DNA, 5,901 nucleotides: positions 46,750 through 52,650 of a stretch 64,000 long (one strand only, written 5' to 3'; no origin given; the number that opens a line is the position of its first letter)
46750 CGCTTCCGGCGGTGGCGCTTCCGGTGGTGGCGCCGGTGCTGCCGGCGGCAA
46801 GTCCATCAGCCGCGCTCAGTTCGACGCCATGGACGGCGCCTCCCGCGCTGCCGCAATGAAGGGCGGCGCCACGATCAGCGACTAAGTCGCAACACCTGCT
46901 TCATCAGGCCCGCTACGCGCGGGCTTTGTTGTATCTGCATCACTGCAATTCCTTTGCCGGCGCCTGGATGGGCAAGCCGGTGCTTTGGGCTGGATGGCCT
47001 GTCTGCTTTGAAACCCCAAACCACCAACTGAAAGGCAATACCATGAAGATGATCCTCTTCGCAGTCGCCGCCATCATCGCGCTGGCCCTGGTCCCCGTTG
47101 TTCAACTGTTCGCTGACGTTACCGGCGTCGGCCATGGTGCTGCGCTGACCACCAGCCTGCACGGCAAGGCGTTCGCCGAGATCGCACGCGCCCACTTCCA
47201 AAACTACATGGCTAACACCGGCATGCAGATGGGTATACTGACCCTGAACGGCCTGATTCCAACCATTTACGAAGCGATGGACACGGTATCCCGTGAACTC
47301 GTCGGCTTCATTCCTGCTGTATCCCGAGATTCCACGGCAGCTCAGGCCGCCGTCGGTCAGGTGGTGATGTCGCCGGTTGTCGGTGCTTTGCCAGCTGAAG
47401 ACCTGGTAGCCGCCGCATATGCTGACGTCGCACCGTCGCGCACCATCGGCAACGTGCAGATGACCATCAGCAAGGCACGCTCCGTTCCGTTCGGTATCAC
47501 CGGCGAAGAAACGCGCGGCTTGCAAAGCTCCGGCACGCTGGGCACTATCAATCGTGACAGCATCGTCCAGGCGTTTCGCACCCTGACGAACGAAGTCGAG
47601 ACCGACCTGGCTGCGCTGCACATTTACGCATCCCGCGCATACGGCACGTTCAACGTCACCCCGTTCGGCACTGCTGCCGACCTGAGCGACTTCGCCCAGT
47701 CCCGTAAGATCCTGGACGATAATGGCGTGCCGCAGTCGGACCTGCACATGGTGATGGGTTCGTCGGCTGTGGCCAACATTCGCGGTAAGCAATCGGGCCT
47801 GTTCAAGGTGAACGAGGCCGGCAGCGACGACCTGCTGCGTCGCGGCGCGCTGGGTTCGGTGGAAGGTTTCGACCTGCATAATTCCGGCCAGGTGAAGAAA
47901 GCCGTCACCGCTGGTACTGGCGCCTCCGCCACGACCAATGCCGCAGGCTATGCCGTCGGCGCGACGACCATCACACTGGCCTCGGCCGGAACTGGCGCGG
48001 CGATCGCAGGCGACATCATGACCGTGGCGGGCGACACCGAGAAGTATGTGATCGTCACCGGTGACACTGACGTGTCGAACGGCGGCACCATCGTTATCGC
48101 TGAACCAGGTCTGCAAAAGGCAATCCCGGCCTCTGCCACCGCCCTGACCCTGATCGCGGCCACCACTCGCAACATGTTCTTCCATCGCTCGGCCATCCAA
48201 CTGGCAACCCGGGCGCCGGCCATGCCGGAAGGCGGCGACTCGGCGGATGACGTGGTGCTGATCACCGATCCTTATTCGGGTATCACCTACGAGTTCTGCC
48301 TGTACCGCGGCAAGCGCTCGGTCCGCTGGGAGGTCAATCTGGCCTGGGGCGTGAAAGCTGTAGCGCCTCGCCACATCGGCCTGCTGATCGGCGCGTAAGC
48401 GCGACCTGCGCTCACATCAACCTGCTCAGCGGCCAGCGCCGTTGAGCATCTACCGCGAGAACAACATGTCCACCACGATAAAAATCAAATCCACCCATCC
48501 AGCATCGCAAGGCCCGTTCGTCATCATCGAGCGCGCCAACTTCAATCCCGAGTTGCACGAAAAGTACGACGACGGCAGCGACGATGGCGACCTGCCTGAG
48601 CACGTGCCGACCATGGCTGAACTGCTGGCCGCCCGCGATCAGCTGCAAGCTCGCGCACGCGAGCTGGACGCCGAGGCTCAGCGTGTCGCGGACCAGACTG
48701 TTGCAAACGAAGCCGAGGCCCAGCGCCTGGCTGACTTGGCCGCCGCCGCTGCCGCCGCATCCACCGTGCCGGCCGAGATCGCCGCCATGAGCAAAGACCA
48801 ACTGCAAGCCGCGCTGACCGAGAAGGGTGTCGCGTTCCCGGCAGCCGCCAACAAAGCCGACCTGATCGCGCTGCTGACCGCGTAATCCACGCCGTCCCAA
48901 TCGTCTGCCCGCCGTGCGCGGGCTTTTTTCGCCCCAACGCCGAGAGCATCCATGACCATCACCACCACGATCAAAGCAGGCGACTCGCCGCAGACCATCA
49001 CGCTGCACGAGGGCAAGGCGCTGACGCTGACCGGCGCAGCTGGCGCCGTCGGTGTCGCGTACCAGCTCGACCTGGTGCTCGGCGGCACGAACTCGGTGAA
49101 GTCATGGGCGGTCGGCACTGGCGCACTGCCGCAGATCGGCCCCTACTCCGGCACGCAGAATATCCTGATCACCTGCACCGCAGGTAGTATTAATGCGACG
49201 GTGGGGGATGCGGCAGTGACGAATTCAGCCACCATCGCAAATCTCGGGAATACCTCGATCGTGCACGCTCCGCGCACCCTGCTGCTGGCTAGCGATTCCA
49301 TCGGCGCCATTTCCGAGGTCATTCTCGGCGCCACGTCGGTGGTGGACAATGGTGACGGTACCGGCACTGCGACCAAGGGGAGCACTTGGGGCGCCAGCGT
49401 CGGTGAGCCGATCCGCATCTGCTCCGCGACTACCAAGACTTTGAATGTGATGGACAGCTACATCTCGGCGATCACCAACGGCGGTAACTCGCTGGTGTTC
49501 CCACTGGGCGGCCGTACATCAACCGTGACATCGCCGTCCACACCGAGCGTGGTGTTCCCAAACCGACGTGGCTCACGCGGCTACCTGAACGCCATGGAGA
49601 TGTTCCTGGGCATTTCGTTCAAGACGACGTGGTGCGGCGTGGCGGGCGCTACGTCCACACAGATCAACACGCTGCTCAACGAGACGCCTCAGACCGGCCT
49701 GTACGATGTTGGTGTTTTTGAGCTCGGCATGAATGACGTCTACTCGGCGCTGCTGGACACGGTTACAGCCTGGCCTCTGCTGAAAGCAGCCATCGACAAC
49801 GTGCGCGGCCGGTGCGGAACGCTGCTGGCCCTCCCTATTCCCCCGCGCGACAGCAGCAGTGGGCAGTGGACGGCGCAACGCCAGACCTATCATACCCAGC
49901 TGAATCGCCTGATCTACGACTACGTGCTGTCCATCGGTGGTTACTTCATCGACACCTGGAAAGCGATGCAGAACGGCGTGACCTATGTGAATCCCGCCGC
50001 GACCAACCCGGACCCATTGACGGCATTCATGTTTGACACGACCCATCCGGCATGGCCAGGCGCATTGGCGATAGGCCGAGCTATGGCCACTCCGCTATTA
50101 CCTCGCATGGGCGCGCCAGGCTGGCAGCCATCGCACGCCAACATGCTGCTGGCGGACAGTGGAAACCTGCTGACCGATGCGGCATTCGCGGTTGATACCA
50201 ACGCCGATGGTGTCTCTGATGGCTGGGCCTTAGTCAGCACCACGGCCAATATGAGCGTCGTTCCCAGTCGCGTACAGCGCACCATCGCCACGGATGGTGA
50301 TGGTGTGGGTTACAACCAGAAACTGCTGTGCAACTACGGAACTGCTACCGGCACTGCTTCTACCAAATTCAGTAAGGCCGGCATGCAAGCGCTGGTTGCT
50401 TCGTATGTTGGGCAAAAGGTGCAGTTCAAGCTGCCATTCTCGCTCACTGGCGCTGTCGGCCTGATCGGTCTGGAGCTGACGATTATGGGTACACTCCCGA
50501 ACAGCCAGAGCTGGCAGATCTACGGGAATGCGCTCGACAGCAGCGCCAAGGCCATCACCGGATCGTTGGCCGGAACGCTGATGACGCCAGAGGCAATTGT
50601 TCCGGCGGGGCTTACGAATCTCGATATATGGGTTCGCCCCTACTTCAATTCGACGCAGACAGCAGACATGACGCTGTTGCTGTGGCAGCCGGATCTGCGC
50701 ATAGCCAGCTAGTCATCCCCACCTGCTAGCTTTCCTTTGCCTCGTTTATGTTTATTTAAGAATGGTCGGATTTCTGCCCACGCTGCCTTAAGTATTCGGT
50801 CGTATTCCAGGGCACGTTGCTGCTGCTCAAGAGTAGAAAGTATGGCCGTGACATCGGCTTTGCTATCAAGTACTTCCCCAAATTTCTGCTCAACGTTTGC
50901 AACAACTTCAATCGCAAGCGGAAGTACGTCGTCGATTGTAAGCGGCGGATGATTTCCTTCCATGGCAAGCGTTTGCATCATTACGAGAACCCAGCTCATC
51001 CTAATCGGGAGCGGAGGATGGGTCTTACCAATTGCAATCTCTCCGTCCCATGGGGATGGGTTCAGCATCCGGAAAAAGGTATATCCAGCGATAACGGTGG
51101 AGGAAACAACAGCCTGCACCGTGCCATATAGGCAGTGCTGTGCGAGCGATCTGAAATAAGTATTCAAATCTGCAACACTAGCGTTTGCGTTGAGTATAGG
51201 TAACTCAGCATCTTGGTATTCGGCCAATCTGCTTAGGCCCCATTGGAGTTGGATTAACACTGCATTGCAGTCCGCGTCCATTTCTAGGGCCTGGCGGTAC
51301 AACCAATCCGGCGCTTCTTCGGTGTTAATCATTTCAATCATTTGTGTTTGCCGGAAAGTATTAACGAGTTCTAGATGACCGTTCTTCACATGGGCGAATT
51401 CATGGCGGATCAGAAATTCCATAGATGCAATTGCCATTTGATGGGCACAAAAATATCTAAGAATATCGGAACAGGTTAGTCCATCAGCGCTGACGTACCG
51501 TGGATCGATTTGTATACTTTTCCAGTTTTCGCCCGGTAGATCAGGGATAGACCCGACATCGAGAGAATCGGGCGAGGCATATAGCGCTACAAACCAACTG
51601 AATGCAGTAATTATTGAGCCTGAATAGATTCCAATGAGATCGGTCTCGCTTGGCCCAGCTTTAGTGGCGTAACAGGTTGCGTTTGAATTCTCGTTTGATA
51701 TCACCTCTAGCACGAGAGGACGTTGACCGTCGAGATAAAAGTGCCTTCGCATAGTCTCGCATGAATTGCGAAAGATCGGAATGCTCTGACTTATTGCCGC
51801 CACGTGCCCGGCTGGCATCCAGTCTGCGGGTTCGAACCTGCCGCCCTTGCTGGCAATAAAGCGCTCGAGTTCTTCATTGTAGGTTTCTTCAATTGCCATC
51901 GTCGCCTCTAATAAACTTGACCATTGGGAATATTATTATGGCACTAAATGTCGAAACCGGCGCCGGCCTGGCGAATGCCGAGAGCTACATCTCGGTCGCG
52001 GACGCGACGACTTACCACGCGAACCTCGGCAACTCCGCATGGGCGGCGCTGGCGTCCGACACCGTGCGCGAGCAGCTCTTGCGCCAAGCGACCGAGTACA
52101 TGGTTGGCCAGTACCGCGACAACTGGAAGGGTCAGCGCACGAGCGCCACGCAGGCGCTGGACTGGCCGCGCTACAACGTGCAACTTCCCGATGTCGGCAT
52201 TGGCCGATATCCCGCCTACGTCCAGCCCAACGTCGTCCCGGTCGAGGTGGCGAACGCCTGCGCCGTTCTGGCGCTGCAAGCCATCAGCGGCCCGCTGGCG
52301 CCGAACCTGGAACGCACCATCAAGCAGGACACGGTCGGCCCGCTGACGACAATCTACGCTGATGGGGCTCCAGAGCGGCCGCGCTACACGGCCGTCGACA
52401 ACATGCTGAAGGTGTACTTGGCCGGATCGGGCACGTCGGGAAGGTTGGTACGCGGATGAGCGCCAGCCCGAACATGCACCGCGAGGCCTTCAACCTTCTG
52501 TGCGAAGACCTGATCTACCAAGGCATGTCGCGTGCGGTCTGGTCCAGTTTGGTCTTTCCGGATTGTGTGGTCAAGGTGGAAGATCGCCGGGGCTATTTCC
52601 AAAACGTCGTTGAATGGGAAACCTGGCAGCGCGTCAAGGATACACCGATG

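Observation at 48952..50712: SGNH/GDSL hydrolase encoded inside the head-neck structural block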

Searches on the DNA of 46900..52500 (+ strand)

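Call 5: search_dna_similar(query=window:46900-52500:+, collection=phages, mode=near, max_rows=20)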
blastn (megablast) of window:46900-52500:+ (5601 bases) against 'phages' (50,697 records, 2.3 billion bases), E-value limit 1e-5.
Records with a match: 2; places in all: 2; records where one place covers at least 80% of the query: 0.
Best place of each record, by identity: 90-95% 1; 60-80% 1.
By first word of the organism name: Caulobacter 1; Microcystis 1.
By host as written in the record: Caulobacter vibrioides CB15 1; Microcystis elabens 1.
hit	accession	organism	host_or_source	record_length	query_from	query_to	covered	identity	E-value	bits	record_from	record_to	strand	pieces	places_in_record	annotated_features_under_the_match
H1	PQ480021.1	Caulobacter phage DMCA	Caulobacter vibrioides CB15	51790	543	1493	17%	72.7%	1e-78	302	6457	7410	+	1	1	hypothetical protein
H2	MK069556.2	Microcystis phage Me-ZS1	Microcystis elabens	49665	1301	1353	1%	90.6%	4e-9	71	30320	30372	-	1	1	P22 coat-protein 5 family protein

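Call 38: get_annotated_region(hit=H1, flank=8000)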
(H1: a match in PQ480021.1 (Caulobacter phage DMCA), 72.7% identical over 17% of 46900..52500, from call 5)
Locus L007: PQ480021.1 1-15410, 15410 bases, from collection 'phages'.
description: Caulobacter phage DMCA, complete genome.
organism: Caulobacter phage DMCA (NCBI taxid 3374725)
taxonomy: Viruses
host: Caulobacter vibrioides CB15; source: -; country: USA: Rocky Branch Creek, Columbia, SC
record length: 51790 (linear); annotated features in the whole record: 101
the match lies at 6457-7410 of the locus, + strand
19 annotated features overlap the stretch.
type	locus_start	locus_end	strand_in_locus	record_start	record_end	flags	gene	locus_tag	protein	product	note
CDS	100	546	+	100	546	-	-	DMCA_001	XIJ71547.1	hypothetical protein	-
CDS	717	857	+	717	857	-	-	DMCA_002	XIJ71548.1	hypothetical protein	-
CDS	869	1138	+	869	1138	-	-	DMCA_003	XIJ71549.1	hypothetical protein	-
CDS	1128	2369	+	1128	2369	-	-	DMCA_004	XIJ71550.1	putative terminase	-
CDS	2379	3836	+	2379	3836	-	-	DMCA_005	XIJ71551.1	62 kDa structural protein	-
CDS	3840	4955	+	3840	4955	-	-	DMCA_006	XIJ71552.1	hypothetical protein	-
CDS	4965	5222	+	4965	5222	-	-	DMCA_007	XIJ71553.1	hypothetical protein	-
CDS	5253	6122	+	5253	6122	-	-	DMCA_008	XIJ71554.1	hypothetical protein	FIG00640540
CDS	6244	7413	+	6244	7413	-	-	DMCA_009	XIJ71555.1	hypothetical protein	-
CDS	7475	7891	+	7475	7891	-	-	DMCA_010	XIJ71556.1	hypothetical protein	-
CDS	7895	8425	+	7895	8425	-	-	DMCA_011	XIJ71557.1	hypothetical protein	-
CDS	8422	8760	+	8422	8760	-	-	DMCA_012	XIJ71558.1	hypothetical protein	-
CDS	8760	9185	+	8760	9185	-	-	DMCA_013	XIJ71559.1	hypothetical protein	HK97 gp10 protein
CDS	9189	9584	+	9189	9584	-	-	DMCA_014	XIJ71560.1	tail protein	-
CDS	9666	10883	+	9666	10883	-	-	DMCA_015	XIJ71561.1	tail tube protein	-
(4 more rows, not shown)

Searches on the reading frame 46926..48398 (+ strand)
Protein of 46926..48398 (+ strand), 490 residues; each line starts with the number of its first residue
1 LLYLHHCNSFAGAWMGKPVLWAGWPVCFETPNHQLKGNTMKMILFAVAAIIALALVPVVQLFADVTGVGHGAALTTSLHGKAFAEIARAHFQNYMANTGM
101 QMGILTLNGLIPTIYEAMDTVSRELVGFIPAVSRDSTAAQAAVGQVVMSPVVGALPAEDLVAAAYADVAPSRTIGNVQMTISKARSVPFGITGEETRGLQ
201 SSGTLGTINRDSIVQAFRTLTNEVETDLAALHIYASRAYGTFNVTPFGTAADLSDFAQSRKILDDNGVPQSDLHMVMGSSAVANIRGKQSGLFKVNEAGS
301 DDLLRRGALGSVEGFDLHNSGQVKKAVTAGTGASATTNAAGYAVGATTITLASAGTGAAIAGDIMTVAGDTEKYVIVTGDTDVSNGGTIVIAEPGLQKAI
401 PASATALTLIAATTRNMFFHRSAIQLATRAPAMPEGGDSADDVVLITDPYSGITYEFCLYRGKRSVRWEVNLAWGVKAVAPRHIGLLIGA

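Call 4: search_protein_families(library=phrogs, proteins=[window:46926-48398:+], max_evalue=0.01)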
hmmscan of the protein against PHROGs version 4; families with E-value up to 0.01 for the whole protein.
window:46926-48398:+ (490 aa): 2 families
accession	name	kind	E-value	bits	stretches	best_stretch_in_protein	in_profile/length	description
phrog_283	-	head and packaging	1.8e-96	324.8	1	106-489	4-383/385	major head protein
phrog_1302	-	tail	0.0011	19.5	1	306-406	68-163/201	distal tail protein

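Call 21: search_protein_families(library=pfam, proteins=[window:46926-48398:+], max_evalue=0.01)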
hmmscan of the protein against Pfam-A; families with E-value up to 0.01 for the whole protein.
window:46926-48398:+ (490 aa): 1 family
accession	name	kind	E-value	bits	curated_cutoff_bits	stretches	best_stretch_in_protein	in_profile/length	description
PF11651.14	P22_CoatProtein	-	1.3e-13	51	24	1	174-355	73-246/423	P22 coat protein - gene protein 5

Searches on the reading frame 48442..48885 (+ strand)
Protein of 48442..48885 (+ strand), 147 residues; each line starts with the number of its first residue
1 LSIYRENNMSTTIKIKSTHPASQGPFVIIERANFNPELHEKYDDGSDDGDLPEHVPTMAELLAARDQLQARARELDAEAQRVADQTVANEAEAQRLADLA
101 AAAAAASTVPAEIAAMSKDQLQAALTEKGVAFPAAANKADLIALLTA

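Call 4: search_protein_families(library=phrogs, proteins=[window:48442-48885:+], max_evalue=0.01)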
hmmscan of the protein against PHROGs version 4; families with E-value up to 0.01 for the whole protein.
window:48442-48885:+ (147 aa): 10 families
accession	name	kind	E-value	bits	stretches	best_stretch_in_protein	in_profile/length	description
phrog_19159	-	unknown function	2.6e-10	41.4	1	115-146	52-83/88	-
phrog_2101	-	unknown function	1.1e-08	36.8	1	59-145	105-191/194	-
phrog_1539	-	transcription regulation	3.8e-08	34.6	1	95-146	53-91/96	Arc-like repressor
phrog_1772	-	unknown function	5.2e-07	31.1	1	74-145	40-108/111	-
phrog_8953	-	unknown function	3.7e-06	28.1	1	94-146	73-125/135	-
phrog_17694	-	unknown function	7.4e-06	27.5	1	76-145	30-98/101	-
phrog_19717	-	unknown function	6.9e-05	24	1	9-44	1-35/137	-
phrog_3281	-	DNA, RNA and nucleotide metabolism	0.00042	21.6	1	76-147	32-102/107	endonuclease VII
phrog_28255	-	unknown function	0.0037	18.4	1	41-144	33-131/140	-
phrog_8214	-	transcription regulation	0.0038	18.2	1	80-147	39-109/120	Arc-like repressor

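Call 21: search_protein_families(library=pfam, proteins=[window:48442-48885:+], max_evalue=0.01)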
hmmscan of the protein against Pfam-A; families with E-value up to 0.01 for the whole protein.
window:48442-48885:+ (147 aa): 2 families
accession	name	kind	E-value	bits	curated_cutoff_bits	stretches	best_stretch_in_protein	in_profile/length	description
PF12949.13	HeH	-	5.9e-06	26.3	28.9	1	120-145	8-33/35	HeH/LEM domain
PF10281.14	Ish1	-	0.0073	17.1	26.6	0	117-144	5-33/37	Putative nuclear envelope organisation protein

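Call 66: search_protein_families(library=padloc, proteins=[window:48442-48885:+], max_evalue=0.01)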
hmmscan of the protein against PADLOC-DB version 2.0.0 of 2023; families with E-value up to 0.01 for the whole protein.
window:48442-48885:+ (147 aa): 0 families
